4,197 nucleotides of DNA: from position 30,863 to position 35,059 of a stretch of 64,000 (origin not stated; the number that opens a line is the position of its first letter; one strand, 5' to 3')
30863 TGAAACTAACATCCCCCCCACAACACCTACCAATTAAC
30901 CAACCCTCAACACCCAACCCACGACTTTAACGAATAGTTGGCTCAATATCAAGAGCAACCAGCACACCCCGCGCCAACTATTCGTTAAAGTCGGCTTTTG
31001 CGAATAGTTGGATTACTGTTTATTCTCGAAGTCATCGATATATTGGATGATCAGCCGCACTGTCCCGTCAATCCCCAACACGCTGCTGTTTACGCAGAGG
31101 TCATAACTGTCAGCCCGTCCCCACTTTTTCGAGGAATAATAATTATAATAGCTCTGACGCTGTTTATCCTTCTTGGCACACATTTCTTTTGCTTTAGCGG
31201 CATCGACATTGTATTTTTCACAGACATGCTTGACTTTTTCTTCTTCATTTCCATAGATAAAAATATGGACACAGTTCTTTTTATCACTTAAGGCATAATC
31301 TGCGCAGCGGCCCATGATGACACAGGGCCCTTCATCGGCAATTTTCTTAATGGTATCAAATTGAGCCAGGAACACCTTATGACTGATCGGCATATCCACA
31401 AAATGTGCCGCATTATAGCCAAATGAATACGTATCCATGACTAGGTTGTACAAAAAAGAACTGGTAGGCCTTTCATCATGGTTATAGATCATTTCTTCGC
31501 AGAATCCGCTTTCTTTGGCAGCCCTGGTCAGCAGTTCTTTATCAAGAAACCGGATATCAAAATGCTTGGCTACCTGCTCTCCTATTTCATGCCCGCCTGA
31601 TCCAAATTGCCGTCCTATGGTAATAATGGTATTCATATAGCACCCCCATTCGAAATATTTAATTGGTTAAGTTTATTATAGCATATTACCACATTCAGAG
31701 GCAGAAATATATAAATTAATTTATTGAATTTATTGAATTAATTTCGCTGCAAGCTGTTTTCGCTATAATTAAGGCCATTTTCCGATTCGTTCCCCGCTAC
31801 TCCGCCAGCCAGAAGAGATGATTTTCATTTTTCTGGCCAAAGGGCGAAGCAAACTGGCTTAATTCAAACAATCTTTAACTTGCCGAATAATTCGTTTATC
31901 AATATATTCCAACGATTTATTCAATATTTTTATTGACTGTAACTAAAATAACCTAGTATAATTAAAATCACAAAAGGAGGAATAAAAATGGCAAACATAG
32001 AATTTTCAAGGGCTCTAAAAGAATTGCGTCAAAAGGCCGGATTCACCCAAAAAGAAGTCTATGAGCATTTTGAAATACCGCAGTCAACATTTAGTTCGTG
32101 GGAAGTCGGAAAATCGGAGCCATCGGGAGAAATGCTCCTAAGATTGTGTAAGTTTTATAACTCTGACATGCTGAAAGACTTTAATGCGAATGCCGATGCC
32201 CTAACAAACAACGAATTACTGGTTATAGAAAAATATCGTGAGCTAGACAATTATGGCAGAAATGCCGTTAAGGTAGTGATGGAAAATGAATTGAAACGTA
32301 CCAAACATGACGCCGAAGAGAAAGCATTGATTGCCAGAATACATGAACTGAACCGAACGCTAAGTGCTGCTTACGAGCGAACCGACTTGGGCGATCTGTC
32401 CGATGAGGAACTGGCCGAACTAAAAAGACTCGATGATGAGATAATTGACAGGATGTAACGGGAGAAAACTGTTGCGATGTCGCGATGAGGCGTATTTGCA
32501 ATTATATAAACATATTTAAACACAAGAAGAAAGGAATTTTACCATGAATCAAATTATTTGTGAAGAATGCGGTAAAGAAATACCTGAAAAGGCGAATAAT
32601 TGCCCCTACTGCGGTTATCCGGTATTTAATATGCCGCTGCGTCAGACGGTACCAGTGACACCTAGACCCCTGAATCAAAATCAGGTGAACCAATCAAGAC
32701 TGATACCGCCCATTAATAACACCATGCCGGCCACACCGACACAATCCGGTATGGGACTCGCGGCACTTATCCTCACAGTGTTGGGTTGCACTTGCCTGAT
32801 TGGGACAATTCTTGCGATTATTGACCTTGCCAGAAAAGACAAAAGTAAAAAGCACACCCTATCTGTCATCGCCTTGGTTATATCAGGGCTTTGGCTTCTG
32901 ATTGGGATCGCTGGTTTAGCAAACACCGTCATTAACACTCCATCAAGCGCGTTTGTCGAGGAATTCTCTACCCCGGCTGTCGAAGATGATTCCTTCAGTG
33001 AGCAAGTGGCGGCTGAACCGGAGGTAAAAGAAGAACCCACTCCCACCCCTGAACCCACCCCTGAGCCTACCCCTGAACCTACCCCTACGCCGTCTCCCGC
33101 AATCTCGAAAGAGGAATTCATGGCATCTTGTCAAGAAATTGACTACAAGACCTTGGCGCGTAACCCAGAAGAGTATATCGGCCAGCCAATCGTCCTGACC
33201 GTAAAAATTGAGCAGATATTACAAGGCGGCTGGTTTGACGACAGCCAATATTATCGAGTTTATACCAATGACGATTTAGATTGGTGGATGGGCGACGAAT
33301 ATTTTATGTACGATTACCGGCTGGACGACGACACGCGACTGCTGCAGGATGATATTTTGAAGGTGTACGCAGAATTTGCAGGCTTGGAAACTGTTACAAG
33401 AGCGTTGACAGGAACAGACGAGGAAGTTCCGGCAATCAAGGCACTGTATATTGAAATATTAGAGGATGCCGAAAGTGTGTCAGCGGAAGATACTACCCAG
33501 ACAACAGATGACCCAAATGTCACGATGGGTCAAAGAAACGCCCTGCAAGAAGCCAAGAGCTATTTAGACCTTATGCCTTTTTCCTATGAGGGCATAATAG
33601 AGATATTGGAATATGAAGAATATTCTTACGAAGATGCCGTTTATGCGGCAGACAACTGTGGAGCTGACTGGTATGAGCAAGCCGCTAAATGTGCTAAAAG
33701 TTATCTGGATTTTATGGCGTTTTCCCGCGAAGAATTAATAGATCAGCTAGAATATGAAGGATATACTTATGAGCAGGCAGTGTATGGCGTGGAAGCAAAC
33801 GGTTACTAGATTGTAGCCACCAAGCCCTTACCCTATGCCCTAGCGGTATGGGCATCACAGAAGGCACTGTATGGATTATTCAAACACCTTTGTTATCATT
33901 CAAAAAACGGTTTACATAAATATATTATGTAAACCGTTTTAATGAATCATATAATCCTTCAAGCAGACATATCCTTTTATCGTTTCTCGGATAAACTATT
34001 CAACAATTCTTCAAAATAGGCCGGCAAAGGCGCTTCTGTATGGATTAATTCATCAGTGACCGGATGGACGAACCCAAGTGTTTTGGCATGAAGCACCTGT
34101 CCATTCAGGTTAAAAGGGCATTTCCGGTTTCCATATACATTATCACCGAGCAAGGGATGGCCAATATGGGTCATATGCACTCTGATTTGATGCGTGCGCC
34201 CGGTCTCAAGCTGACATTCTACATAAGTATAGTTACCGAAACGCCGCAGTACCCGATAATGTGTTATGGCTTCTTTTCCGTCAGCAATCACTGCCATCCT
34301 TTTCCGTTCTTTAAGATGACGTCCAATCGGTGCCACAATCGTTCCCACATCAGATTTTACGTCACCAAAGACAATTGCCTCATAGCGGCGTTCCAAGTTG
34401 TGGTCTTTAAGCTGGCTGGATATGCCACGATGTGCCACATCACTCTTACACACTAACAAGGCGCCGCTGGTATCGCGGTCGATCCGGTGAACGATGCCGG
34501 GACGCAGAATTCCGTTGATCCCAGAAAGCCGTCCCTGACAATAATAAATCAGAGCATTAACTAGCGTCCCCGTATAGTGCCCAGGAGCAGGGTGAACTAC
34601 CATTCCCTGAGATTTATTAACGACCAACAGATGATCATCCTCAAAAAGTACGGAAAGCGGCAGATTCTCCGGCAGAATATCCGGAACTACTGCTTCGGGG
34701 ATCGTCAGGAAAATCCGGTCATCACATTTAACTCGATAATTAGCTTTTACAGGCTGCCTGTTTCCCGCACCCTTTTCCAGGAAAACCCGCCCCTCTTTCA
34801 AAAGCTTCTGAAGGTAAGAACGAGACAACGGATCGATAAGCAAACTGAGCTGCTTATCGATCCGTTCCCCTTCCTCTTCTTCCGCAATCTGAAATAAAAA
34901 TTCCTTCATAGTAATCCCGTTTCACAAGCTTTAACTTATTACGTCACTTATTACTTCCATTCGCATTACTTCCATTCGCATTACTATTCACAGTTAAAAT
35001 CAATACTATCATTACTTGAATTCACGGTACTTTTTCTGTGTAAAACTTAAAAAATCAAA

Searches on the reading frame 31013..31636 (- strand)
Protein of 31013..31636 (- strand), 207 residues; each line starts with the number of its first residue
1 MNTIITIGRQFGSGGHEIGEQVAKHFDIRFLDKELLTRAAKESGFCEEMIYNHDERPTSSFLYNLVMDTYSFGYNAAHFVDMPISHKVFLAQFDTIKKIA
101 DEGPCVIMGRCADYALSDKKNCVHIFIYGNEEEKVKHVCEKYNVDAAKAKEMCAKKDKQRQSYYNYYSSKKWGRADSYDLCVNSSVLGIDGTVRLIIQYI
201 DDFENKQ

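Call 68: search_protein_families(library=pfam, proteins=[window:31013-31636:-], max_evalue=0.001)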
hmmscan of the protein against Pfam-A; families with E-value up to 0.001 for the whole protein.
window:31013-31636:- (207 aa): 1 family
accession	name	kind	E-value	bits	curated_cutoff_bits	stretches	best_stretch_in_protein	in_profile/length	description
PF13189.12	Cytidylate_kin2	-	2.4e-56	191.1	28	1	4-185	1-175/176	Cytidylate kinase-like family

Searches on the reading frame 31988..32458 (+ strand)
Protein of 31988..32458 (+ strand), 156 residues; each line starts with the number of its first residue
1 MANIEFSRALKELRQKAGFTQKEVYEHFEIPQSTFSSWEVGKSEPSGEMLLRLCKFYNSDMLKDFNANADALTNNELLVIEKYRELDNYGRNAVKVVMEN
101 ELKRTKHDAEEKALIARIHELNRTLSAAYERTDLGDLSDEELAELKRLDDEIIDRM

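Call 68: search_protein_families(library=pfam, proteins=[window:31988-32458:+], max_evalue=0.001)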
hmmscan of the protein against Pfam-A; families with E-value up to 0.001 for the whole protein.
window:31988-32458:+ (156 aa): 4 families
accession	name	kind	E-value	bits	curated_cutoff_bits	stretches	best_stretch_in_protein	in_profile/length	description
PF01381.28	HTH_3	-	8.3e-12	45.4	23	1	10-60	1-51/55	Helix-turn-helix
PF13560.12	HTH_31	-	1.7e-09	38.3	27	1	5-58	1-55/64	Helix-turn-helix domain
PF12844.13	HTH_19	-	1.9e-07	31.3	30.2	1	9-60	3-54/64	Helix-turn-helix domain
PF13443.12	HTH_26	-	0.00043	20.9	22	1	10-58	2-51/63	Cro/C1-type HTH DNA-binding domain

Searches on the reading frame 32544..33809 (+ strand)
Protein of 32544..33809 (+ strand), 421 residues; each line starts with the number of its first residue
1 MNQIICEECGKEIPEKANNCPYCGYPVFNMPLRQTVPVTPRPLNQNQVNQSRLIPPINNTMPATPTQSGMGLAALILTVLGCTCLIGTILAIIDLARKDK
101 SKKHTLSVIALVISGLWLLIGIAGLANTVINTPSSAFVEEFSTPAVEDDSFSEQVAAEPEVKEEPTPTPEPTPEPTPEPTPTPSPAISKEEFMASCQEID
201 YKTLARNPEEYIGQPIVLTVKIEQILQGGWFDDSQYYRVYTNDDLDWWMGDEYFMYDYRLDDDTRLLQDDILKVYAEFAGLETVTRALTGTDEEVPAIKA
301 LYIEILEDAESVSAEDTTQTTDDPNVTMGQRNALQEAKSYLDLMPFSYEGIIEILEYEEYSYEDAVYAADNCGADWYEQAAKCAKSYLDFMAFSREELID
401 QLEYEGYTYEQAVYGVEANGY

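Call 68: search_protein_families(library=pfam, proteins=[window:32544-33809:+], max_evalue=0.001)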
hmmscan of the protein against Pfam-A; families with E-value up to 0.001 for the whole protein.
window:32544-33809:+ (421 aa): 3 families
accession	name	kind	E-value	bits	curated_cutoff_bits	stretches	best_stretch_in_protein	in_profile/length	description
PF07553.16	Lipoprotein_Ltp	-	1.2e-26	93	23.2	2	375-417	1-46/48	Host cell surface-exposed lipoprotein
PF13240.11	Zn_Ribbon_1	-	1.9e-05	24.8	25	1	6-27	2-23/23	zinc-ribbon domain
PF10571.15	UPF0547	-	0.00097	19.7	29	0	6-25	3-22/26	Uncharacterised protein family UPF0547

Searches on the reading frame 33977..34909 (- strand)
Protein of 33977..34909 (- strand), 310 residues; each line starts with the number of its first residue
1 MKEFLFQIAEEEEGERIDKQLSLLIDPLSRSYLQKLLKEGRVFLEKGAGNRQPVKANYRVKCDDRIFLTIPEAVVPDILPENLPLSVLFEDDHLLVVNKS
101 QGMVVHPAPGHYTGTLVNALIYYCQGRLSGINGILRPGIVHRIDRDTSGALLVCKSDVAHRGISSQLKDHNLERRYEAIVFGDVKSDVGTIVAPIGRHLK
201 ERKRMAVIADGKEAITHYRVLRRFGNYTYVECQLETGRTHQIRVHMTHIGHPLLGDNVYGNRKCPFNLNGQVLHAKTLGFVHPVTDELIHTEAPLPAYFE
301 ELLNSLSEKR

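Call 68: search_protein_families(library=pfam, proteins=[window:33977-34909:-], max_evalue=0.001)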
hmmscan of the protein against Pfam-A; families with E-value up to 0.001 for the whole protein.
window:33977-34909:- (310 aa): 1 family
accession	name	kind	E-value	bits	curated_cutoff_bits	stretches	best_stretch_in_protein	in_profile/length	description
PF00849.27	PseudoU_synth_2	-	3.8e-31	108.8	26.8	1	93-248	1-152/152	RNA pseudouridylate synthase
